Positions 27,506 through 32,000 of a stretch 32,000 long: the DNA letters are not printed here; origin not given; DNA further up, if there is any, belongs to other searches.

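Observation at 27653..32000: Terminal C-A-T-R module of a multimodular NRPS in a methanogen-type genome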

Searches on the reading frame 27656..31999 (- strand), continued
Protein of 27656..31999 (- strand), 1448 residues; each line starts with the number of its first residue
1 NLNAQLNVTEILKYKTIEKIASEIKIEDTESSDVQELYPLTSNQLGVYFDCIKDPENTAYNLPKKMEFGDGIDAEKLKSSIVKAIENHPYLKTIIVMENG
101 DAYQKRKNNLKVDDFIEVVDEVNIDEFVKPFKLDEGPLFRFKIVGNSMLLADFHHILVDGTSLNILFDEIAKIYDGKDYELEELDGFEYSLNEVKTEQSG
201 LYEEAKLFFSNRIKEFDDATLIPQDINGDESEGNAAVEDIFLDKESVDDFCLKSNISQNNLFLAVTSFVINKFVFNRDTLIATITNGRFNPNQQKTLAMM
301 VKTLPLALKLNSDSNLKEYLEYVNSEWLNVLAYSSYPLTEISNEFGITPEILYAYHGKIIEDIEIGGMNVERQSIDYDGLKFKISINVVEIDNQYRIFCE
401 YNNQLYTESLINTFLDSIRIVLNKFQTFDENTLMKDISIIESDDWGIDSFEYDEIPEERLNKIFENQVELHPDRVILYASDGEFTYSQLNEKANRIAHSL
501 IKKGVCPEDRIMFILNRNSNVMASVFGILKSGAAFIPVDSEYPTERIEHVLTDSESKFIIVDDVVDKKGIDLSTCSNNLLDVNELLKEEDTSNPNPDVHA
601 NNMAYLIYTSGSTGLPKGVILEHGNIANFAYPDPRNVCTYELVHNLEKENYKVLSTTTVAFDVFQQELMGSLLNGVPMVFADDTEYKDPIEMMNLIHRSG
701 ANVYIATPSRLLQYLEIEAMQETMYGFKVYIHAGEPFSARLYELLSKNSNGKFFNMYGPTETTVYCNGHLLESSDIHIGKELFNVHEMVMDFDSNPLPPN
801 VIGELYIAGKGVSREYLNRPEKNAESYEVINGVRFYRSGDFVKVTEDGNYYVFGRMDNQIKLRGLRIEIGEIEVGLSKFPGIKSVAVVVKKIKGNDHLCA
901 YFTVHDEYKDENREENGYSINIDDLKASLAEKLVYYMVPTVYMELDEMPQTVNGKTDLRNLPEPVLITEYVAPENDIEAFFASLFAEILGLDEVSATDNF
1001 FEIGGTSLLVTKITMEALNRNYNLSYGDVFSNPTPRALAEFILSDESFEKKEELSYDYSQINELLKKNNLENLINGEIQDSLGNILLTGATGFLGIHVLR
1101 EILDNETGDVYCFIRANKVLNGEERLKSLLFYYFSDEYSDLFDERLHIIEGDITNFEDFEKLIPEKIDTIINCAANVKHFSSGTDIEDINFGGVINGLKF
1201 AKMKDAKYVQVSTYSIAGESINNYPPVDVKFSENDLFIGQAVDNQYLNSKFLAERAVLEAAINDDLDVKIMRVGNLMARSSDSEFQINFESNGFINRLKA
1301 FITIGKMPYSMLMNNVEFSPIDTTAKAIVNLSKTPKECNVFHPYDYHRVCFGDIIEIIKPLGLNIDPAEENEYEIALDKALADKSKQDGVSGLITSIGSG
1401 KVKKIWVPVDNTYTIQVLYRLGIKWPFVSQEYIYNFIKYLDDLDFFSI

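Call 28: find_related_loci(query=window:27656-31999:-, collection=genome_contigs, flank=10000)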
Query window:27656-31999:- (1448 aa) in genome_contigs; peptide patterns used: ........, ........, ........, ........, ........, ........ (x = any residue, [..] = any of these).
69 stretches matched a pattern; 45 encode a relative of the query (tblastn E <= 1e-3); 41 distinct loci.
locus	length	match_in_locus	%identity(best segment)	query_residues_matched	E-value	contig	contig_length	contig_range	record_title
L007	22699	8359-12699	90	2-1448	0e+0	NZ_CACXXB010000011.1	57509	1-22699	MAG: uncultured Methanobrevibacter sp. isolate RUG11674, whole genome shotgun sequence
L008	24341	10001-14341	90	2-1448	0e+0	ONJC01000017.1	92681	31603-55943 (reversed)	uncultured Methanobrevibacter sp. isolate RUG344 genome assembly, contig: scaffold_203, whole genome shotgun sequence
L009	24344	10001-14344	90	1-1448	0e+0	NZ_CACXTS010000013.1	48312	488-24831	MAG: uncultured Methanobrevibacter sp. isolate RUG11588, whole genome shotgun sequence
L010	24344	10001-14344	89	1-1448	0e+0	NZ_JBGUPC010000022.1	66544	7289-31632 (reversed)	MAG: Methanobrevibacter sp. isolate ruminal_MAG_172 ruminal_MAG_172_contig_0022, whole genome shotgun sequence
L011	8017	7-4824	89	1-1448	0e+0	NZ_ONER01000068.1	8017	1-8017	Uncultured Methanobrevibacter sp. isolate RUG236, whole genome shotgun sequence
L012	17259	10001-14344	89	1-1448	0e+0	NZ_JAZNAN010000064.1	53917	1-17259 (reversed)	MAG: Methanobrevibacter sp. isolate T1900044747_TS20190213.MAGScoT_cleanbin_000007 SGB_2127_k141_1123130, whole genome s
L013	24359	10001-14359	89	2-1448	0e+0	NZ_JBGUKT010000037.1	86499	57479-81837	MAG: Methanobrevibacter sp. isolate ruminal_MAG_274 ruminal_MAG_274_contig_0040, whole genome shotgun sequence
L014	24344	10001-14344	88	1-1448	0e+0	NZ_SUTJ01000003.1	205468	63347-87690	MAG: Methanobrevibacter thaueri isolate SIG17 NODE_118_length_205468_cov_36.644332, whole genome shotgun sequence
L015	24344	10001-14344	88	1-1448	0e+0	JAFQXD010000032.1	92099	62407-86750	MAG: Methanobrevibacter sp. isolate RGIG2231 Goat_Duodenum-1__c478, whole genome shotgun sequence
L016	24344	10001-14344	88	1-1448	0e+0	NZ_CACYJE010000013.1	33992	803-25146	MAG: uncultured Methanobrevibacter sp. isolate RUG11987, whole genome shotgun sequence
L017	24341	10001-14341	88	2-1448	0e+0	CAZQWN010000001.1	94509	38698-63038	MAG TPA_asm: uncultured Methanobrevibacter sp. isolate SRP315200_co1_967 genome assembly, contig: NODE_99_length_94509_c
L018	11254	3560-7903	88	1-1448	0e+0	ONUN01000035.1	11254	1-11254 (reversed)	uncultured Methanobrevibacter sp. isolate RUG648 genome assembly, contig: scaffold_4065, whole genome shotgun sequence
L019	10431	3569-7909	87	2-1448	0e+0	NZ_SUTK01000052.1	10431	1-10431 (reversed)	MAG: Methanobrevibacter thaueri isolate SIG18 NODE_28493_length_10431_cov_1.754658, whole genome shotgun sequence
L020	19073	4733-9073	87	2-1448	0e+0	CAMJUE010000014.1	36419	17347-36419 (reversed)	MAG: uncultured Methanobrevibacter sp. isolate SRR12081294_bin.36_metaWRAP_v1.3_MAG genome assembly, contig: ERZ12289768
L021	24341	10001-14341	87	2-1448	0e+0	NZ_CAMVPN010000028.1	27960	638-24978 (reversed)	MAG: uncultured Methanobrevibacter sp. isolate SRR8387718_bin.77_metaWRAP_v1.3_MAG ERZ14209544.2451, whole genome shotgu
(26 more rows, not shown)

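Call 65: find_encoding_contigs(protein=P0098, flank=8000, max_places=2)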
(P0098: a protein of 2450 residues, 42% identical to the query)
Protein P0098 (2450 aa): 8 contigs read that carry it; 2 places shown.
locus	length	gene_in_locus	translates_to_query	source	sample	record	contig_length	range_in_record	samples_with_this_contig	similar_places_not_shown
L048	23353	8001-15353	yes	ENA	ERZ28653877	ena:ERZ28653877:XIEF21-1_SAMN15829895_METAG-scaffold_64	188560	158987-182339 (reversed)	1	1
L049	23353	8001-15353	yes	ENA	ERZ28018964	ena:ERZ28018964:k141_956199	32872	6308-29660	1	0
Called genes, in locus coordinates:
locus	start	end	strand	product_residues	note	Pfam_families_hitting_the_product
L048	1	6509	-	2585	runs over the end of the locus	PF01637:ATPase_2, PF13401:AAA_22 (weak)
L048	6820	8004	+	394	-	-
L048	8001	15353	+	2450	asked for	PF00668:Condensation, PF00501:AMP-binding, PF13193:AMP-binding_C, PF00668:Condensation, PF00501:AMP-binding, PF00550:PP-binding, PF01370:Epimerase, PF07993:NAD_binding_4, +2 more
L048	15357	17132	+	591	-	PF01554:MatE, PF13581:HATPase_c_2 (weak)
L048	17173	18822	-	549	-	-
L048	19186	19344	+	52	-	-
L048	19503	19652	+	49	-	-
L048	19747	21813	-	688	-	PF09479:Flg_new (weak)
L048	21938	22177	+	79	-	PF01381:HTH_3 (weak)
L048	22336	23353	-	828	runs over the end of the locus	PF05569:Peptidase_M56, PF13306:LRR_5, PF13855:LRR_8 (faint), PF13306:LRR_5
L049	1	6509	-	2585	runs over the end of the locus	PF01637:ATPase_2, PF13401:AAA_22 (weak)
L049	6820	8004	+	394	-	-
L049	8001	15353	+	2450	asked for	PF00668:Condensation, PF00501:AMP-binding, PF13193:AMP-binding_C, PF00668:Condensation, PF00501:AMP-binding, PF00550:PP-binding, PF01370:Epimerase, PF07993:NAD_binding_4, +2 more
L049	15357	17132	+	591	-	PF01554:MatE, PF13581:HATPase_c_2 (weak)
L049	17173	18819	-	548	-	-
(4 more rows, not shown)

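Call 66: find_encoding_contigs(protein=P0029, flank=8000, max_places=1)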
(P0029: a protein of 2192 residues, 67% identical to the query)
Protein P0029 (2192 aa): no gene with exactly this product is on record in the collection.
